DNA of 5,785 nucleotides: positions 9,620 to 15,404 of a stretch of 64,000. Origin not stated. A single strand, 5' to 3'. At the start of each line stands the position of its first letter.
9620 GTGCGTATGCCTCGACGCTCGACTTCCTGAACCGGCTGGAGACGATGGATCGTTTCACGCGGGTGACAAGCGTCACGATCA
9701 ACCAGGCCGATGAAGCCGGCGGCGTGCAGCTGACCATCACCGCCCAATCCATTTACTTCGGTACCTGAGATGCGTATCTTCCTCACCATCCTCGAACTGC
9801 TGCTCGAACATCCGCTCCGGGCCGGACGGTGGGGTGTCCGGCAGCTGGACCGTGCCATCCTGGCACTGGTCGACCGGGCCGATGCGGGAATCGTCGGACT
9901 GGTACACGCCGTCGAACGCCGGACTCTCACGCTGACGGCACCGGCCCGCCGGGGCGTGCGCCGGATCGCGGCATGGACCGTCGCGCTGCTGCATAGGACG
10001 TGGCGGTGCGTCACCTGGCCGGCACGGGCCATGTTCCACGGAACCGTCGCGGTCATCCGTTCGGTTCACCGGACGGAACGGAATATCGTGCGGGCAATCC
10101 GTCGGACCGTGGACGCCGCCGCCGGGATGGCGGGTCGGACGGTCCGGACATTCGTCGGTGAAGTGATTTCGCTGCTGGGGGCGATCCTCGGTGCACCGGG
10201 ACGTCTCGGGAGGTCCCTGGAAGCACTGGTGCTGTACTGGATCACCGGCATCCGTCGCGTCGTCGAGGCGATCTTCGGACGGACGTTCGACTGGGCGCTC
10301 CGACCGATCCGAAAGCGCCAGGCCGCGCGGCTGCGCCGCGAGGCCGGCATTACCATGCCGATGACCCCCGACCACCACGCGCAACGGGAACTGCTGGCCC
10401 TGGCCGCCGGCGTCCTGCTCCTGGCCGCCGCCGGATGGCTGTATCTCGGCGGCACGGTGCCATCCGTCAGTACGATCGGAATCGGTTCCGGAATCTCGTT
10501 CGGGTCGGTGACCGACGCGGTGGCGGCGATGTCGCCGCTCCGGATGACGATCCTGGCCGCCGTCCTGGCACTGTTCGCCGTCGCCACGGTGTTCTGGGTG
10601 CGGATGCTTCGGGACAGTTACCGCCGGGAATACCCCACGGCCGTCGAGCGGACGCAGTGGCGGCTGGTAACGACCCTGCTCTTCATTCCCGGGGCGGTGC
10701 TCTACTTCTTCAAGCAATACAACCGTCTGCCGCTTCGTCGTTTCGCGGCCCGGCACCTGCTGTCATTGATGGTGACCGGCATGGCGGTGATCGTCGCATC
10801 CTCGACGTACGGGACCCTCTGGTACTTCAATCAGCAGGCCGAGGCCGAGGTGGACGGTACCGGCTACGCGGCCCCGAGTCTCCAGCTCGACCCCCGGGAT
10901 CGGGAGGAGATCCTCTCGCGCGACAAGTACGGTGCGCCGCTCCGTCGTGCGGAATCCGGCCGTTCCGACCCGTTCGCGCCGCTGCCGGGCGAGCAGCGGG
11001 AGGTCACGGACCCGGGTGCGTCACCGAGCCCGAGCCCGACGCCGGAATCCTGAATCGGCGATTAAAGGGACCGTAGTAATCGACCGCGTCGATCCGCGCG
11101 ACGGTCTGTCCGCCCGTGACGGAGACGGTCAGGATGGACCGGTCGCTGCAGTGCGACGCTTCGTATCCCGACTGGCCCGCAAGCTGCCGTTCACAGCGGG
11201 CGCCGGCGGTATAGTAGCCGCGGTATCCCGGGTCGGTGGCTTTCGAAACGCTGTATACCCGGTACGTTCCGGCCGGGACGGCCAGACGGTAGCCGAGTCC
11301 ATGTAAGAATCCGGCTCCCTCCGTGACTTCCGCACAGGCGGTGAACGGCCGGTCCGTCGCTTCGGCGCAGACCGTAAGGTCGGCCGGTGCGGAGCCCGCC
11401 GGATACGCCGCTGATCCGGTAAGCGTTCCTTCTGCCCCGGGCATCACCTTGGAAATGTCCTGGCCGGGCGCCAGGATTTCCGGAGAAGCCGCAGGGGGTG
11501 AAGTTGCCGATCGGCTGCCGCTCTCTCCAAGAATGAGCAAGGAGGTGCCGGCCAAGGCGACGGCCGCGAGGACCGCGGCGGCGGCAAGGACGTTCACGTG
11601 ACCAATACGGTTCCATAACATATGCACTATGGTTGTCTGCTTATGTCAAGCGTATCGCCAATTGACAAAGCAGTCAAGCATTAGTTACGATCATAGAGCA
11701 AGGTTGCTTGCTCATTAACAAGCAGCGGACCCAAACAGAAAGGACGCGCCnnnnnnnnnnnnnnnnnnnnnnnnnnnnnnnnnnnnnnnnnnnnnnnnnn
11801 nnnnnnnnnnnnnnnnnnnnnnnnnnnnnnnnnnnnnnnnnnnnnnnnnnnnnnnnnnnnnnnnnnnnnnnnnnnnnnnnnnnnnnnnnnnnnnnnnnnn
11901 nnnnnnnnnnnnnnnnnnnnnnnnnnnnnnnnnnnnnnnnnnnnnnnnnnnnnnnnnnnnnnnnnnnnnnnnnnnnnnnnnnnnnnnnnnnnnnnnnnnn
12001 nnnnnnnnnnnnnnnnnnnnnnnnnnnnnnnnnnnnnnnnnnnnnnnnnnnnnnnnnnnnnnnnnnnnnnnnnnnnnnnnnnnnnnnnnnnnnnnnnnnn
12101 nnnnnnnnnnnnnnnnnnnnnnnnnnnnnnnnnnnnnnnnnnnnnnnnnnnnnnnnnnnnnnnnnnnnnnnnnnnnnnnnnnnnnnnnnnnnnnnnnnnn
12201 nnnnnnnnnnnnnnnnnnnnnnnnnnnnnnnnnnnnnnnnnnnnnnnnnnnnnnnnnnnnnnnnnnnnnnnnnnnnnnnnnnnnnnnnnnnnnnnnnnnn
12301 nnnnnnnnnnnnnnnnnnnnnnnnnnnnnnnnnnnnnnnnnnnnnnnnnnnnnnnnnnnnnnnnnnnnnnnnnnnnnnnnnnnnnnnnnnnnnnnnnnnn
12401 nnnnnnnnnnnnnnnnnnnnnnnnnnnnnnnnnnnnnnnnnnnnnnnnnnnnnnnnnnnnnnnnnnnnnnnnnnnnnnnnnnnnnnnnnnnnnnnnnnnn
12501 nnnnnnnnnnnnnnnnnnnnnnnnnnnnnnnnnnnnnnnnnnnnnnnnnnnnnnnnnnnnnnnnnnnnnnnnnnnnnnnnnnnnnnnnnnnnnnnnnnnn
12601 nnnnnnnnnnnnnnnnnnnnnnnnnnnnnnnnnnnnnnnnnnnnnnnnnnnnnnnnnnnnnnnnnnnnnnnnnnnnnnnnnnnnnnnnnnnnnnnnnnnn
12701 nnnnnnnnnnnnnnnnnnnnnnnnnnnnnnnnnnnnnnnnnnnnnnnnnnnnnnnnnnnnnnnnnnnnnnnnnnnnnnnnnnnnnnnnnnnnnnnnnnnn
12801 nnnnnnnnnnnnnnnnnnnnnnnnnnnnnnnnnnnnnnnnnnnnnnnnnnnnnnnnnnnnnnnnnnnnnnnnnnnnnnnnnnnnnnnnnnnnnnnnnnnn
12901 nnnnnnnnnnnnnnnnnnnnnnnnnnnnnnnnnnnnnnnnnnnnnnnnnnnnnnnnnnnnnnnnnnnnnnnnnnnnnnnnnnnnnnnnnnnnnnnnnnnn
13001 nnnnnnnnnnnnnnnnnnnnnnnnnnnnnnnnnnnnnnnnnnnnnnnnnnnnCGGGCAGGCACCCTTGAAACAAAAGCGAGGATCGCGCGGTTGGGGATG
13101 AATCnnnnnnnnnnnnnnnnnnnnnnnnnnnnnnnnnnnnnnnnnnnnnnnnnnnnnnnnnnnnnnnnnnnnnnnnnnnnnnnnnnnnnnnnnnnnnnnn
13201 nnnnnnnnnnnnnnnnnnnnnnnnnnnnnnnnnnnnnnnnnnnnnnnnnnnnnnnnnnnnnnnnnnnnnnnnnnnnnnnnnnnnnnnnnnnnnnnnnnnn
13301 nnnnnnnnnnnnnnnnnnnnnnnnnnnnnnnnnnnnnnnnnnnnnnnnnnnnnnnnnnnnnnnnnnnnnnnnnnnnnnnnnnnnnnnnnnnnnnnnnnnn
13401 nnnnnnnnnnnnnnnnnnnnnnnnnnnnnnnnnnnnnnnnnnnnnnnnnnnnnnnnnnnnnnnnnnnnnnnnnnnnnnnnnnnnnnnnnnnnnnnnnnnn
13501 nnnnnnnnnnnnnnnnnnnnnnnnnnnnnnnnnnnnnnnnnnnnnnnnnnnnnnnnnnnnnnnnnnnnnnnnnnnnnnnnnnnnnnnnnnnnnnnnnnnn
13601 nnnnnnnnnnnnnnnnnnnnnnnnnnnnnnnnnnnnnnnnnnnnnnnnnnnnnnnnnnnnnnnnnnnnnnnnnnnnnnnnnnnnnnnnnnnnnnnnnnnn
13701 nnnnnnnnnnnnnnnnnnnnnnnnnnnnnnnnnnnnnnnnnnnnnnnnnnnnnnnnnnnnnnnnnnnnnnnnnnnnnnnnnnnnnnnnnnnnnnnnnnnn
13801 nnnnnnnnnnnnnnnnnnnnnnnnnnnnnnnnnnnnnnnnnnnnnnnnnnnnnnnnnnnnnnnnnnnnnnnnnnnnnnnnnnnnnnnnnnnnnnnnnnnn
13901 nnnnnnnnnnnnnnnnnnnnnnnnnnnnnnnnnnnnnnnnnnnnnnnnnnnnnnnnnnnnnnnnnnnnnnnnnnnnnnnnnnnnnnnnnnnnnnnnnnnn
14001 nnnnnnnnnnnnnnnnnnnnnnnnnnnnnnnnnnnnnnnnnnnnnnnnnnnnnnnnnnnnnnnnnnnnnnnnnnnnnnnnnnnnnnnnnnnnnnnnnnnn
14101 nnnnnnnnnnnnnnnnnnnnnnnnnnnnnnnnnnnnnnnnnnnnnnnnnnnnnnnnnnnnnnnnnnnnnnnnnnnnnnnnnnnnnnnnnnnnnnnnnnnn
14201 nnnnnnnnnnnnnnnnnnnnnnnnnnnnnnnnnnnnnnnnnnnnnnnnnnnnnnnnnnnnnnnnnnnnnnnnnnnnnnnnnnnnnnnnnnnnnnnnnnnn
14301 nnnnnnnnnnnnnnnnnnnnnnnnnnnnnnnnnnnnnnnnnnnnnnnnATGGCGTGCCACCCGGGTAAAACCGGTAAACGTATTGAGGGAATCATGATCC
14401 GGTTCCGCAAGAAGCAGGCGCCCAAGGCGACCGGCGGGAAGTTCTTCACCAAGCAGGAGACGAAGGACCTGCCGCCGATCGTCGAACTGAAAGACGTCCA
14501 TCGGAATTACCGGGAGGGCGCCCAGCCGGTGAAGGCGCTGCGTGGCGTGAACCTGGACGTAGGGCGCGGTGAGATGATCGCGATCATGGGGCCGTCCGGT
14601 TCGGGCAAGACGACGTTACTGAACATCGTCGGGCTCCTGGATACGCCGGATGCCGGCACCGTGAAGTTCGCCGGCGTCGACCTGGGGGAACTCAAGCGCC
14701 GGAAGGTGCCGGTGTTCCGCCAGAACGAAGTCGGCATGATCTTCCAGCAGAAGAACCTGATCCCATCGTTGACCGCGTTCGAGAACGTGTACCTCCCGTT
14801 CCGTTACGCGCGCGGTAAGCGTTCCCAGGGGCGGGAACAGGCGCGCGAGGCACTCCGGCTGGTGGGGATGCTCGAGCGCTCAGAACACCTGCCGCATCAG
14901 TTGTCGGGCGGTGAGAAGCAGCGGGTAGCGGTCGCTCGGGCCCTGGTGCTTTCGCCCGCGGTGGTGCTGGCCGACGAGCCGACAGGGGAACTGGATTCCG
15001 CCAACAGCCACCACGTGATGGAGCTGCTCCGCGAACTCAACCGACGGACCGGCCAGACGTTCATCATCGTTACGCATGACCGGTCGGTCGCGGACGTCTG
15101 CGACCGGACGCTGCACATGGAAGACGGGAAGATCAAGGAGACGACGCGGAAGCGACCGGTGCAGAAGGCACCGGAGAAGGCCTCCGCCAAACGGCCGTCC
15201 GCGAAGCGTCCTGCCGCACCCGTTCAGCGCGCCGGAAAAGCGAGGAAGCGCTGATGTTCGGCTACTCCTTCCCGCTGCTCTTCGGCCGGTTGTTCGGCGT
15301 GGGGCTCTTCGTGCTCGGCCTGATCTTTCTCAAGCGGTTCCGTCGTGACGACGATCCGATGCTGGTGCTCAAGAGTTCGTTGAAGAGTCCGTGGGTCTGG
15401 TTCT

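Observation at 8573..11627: Orphan PilN/PilO-like pair fused to an Arg-rich polytopic membrane protein gene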

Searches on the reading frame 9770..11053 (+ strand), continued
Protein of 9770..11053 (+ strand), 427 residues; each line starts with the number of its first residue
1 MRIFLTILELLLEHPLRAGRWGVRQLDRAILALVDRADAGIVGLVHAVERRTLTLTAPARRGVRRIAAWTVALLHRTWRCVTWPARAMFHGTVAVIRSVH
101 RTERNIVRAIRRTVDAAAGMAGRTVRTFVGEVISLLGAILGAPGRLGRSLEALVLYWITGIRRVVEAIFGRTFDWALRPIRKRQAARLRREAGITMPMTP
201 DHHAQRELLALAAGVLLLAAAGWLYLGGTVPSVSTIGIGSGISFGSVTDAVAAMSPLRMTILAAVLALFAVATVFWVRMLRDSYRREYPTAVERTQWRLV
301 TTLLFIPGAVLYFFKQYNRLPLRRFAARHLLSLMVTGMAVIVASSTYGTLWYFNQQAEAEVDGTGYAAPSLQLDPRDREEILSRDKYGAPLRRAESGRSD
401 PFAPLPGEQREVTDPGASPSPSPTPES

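Call 51: find_encoding_contigs(protein=P0085, flank=5000, max_places=1)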
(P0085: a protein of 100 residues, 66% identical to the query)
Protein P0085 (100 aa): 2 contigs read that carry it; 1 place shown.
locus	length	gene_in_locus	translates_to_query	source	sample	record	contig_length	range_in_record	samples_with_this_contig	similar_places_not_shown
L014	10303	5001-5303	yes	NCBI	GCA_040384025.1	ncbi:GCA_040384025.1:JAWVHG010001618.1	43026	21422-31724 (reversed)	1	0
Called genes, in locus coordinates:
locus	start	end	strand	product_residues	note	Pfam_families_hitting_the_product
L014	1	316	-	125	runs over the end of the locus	-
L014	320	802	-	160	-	-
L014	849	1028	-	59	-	-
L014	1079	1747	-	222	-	PF04493:Endonuclease_5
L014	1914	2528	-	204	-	PF00156:Pribosyltran (weak)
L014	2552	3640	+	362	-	PF11104:PilM_2, PF14450:FtsA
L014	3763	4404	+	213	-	-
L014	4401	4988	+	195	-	-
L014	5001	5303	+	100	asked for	-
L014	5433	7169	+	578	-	PF05157:MshEN, PF00437:T2SSE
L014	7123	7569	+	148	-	PF00072:Response_reg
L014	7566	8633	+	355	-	PF00437:T2SSE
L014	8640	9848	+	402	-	PF28597:T2SSF_N, PF00482:T2SSF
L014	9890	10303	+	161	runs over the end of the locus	PF07963:N_methyl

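Call 83: search_protein_families(library=padloc, proteins=[window:9770-11053:+], max_evalue=0.01)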
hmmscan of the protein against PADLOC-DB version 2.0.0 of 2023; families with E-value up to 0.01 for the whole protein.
window:9770-11053:+ (427 aa): 0 families

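Call 84: search_protein_families(library=phrogs, proteins=[window:9770-11053:+], max_evalue=0.01)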
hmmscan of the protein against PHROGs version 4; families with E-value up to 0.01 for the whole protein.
window:9770-11053:+ (427 aa): 0 families

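Call 86: fold_search(model_id=the predicted structure, library=pdb)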
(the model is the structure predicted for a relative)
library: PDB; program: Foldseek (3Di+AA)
matches with E <= 10: 11; with E <= 0.001: 0
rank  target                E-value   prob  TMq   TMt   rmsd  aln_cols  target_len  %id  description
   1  5c5b_B                2.8e+00  0.02  0.08  0.09  37.6       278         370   12  Crystal Structure of Human APPL BAR-PH Heterodimer (released 2016-06-22)
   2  8t1l_V                3.0e+00  0.05  0.09  0.12  16.9       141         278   17  Atomic model of the mammalian mouse Mediator complex with CKM module (released 2024-07-03)
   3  5bs2_A                4.4e+00  0.06  0.10  0.30  11.4       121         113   16  Crystal structure of RbcX-IIa from Chlamydomonas reinhardtii in complex with RbcL C-terminal tail (released 2015-08-05)
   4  5bs1_D                6.0e+00  0.03  0.09  0.22  12.3       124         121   15  Crystal structure of RbcX-IIa from Chlamydomonas reinhardtii (released 2015-08-05)
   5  8i9l_C                8.1e+00  0.06  0.10  0.15   7.6        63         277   17  Structure of C3a-C3aR-Go complex (Composite map) (released 2023-10-18)
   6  2pek_D                8.7e+00  0.04  0.10  0.30  14.9       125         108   12  Crystal structure of RbcX point mutant Q29A (released 2007-07-10)
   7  2q13                  8.7e+00  0.02  0.11  0.13  37.5       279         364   11  Crystal structure of BAR-PH domain of APPL1 (released 2007-08-14)
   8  6ysz_A                9.2e+00  0.03  0.10  0.12  15.0       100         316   16  Cryo-EM structure of T7 bacteriophage DNA translocation gp15 core protein intermediate assembly (released 2021-09-08)
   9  9qc1                  9.8e+00  0.06  0.11  0.10   9.3        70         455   23  Crystal structure of the neurotensin receptor 1 in complex with the small-molecule full agonist cp28a (released 2026-02-11)
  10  9f5x_i                9.8e+00  0.03  0.07  0.27   9.4        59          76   15  Structure of the Chlamydomonas reinhardtii respiratory supercomplex I1 III2 IV2 (released 2025-03-12)
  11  8kes_A                9.8e+00  0.02  0.11  0.16  24.4       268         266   15  Cryo-EM structure of HRD1-SEL1LX3-XTP3B complex in C1 symmetry (released 2025-02-19)

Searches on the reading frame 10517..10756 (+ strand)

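Call 27: search_protein_families(library=pfam, proteins=[window:10517-10756:+], max_evalue=10)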
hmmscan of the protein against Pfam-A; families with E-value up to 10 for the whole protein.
window:10517-10756:+ (80 aa): 2 families
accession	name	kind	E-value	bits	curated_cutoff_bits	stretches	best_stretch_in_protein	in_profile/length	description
PF14219.11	DUF4328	-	0.022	14.8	27.2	1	13-65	23-75/166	Domain of unknown function (DUF4328)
PF13396.11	PLDc_N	-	0.097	13.1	23.3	1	20-65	5-39/42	Phospholipase_D-nuclease N-terminal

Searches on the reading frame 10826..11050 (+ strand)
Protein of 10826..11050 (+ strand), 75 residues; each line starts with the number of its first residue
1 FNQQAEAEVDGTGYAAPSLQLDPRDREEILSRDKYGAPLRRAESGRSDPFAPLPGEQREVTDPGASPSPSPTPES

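Call 29: search_solved_structures(query=window:10826-11050:+, max_evalue=10, show_alignments=3)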
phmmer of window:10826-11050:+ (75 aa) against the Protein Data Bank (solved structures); distinct sequences matched with E-value up to 10: 0.

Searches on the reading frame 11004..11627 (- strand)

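Call 3: search_protein_families(library=pfam, proteins=[window:11004-11627:-], max_evalue=1)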
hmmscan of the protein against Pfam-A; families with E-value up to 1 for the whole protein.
window:11004-11627:- (207 aa): 3 families
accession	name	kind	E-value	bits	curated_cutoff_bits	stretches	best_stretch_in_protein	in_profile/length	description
PF23714.1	Rv3627c_N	-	0.029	14.7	27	1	5-55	6-55/58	Carboxypeptidase Rv3627c-like, N-terminal domain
PF23933.1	DUF7269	-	0.079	13.4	29.1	1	12-66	26-80/162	Family of unknown function (DUF7269)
PF17713.6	DUF5558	-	0.085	13.8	25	1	90-145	60-116/127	Family of unknown function (DUF5558)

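Call 4: search_protein_families(library=ncbifam, proteins=[window:11004-11627:-], max_evalue=1)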
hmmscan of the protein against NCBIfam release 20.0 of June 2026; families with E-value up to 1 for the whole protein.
window:11004-11627:- (207 aa): 1 family
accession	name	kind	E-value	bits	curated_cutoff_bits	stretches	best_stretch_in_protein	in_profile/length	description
NF038083.1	CU044_5270_fam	subfamily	0.098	12.5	100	1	13-74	33-84/284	CU044_5270 family protein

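Call 83: search_protein_families(library=padloc, proteins=[window:11004-11627:-], max_evalue=0.01)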
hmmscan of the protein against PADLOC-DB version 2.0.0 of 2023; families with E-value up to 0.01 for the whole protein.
window:11004-11627:- (207 aa): 0 families

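Call 84: search_protein_families(library=phrogs, proteins=[window:11004-11627:-], max_evalue=0.01)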
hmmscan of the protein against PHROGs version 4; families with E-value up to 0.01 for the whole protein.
window:11004-11627:- (207 aa): 0 families

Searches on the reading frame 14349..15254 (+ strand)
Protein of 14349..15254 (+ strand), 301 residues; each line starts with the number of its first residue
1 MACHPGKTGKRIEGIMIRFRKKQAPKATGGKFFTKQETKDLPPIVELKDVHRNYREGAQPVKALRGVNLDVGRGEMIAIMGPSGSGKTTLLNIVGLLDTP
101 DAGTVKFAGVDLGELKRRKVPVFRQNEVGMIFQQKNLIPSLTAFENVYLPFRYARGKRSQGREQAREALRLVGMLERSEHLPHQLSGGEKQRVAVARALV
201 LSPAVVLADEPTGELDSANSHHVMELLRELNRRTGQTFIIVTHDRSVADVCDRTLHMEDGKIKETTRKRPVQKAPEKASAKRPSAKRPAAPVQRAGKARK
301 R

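Call 61: search_protein_families(library=pfam, proteins=[window:14349-15254:+], max_evalue=0.001)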
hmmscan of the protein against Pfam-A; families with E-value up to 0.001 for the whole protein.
window:14349-15254:+ (301 aa): 4 families
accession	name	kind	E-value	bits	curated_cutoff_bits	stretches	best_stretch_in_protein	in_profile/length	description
PF00005.33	ABC_tran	-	3.3e-34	118.8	25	1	64-212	1-136/137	ABC transporter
PF02463.25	SMC_N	-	2.6e-09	37.3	40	1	75-258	25-212/220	RecF/RecN/SMC N terminal domain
PF13304.12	AAA_21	-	3.5e-07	31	27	0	182-244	235-299/304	AAA domain, putative AbiEii toxin, Type IV TA system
PF13555.12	AAA_29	-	0.00097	19.3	27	0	67-92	15-40/61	P-loop containing region of AAA domain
